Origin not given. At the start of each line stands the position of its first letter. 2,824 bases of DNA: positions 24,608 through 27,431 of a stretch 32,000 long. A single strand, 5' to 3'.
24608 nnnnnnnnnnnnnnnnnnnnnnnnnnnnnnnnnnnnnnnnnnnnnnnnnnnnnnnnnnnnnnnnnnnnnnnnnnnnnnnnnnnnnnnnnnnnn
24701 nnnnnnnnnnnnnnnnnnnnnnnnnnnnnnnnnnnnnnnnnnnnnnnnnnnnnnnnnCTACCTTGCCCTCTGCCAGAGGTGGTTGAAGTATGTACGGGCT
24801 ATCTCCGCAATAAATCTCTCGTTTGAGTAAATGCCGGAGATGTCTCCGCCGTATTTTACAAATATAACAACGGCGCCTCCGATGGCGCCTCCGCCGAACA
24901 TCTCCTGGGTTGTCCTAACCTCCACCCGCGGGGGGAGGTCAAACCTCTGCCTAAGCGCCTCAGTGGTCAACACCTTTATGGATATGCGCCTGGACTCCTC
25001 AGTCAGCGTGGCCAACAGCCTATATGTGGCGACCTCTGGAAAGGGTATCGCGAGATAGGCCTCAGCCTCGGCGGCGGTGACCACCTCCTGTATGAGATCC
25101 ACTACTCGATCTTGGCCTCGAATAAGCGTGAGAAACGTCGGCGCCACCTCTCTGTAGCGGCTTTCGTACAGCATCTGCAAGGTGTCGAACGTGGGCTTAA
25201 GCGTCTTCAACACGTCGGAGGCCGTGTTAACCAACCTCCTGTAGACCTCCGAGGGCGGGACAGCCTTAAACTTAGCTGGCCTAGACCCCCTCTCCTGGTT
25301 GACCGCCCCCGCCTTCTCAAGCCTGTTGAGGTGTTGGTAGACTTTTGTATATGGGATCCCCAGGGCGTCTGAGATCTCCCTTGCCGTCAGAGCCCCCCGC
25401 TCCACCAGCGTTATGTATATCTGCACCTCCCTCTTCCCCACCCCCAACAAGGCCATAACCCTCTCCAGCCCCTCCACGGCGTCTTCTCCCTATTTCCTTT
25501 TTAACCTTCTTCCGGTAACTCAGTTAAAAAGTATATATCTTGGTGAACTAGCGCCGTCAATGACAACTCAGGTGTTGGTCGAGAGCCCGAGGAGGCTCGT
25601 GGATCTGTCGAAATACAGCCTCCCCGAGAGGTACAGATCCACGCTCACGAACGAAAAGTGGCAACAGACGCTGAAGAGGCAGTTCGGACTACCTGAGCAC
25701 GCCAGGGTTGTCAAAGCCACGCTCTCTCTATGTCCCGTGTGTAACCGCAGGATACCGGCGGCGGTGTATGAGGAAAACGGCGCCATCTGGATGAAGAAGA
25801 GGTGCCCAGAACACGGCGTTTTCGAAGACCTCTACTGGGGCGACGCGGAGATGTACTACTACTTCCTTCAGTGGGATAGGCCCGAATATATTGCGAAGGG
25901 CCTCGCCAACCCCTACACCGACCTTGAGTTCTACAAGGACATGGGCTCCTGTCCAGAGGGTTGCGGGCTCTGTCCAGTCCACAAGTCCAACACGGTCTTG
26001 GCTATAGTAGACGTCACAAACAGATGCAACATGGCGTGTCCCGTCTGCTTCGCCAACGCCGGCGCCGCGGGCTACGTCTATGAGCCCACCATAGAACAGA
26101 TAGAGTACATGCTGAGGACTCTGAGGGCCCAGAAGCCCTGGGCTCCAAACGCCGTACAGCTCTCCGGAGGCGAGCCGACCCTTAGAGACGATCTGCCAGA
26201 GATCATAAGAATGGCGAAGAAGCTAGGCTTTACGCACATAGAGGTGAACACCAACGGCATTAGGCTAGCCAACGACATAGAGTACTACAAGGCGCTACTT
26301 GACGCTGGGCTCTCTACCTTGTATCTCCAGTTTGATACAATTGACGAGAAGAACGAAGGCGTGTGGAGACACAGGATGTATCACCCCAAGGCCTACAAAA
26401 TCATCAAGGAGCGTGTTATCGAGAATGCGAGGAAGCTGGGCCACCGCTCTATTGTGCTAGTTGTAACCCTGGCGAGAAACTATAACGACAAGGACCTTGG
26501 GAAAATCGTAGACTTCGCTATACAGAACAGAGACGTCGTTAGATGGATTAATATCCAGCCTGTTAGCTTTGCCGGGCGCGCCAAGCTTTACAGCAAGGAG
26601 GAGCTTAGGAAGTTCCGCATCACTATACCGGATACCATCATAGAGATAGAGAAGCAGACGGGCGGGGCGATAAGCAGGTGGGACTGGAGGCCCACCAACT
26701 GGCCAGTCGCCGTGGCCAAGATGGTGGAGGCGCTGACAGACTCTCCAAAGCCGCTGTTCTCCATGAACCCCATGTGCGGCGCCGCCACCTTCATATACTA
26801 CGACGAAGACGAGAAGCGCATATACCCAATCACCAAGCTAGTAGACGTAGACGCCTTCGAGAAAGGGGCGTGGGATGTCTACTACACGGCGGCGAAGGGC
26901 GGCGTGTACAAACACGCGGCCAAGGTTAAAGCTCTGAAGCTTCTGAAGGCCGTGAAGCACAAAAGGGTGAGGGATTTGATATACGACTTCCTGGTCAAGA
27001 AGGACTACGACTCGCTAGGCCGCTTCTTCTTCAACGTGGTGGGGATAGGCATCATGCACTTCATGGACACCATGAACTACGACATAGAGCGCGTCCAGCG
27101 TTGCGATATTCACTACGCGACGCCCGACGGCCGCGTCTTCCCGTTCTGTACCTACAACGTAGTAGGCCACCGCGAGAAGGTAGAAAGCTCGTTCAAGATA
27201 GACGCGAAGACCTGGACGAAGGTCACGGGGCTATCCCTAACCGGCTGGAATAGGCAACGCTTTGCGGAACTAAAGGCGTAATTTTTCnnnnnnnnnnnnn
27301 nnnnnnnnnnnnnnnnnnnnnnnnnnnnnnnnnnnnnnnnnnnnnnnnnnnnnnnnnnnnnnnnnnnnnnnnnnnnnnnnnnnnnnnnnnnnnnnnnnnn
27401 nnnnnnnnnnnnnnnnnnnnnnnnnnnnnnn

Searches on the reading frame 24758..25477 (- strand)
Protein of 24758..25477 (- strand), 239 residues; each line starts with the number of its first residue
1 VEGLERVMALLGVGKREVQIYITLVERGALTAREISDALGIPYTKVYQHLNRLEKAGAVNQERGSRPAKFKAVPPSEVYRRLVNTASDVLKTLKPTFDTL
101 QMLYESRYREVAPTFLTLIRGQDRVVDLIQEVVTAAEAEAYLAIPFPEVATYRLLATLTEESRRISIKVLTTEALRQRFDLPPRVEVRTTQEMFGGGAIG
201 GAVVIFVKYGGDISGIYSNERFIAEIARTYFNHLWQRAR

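Call 75: search_protein_families(library=pfam, proteins=[window:24758-25477:-], max_evalue=0.001)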
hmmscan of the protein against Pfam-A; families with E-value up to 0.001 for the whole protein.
window:24758-25477:- (239 aa): 9 families
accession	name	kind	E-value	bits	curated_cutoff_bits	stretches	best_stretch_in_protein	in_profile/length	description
PF01978.25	TrmB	-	1.1e-20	73.7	25.6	1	11-75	4-67/68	Sugar-specific transcriptional regulator TrmB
PF12840.13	HTH_20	-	1.1e-07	32.2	27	1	25-61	14-50/51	Helix-turn-helix domain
PF09339.16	HTH_IclR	-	4.5e-07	30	22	1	27-62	16-51/52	IclR helix-turn-helix domain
PF13412.12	HTH_24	-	6.2e-07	29.3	21.9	1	19-58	7-46/48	Winged helix-turn-helix DNA-binding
PF21476.4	PF0610-like_N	-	6.3e-07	30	33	1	20-55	6-40/50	PF0610-like, N-terminal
PF01022.26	HTH_5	-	1.9e-06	28.1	22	1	24-60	10-46/47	Bacterial regulatory protein, arsR family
PF03965.22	Penicillinase_R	-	8e-05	23.4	22.6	1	14-81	2-73/115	Penicillinase repressor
PF02082.26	Rrf2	-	0.0002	21.9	30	1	20-66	13-60/132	Iron-dependent Transcriptional regulator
PF12802.13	MarR_2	-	0.00035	21.1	27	0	27-62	19-53/61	MarR family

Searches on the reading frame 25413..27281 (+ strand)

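Call 75: search_protein_families(library=pfam, proteins=[window:25413-27281:+], max_evalue=0.001)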
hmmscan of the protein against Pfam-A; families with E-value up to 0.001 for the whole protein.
window:25413-27281:+ (622 aa): 2 families
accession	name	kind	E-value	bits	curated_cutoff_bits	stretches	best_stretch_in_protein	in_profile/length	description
PF04055.27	Radical_SAM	-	2.1e-26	93.5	29.5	1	201-369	3-166/166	Radical SAM superfamily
PF23545.1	Zn_ribbon_HMPTM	-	1.5e-21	76.1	27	1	100-142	2-44/45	HMPTM N-terminal zinc ribbon domain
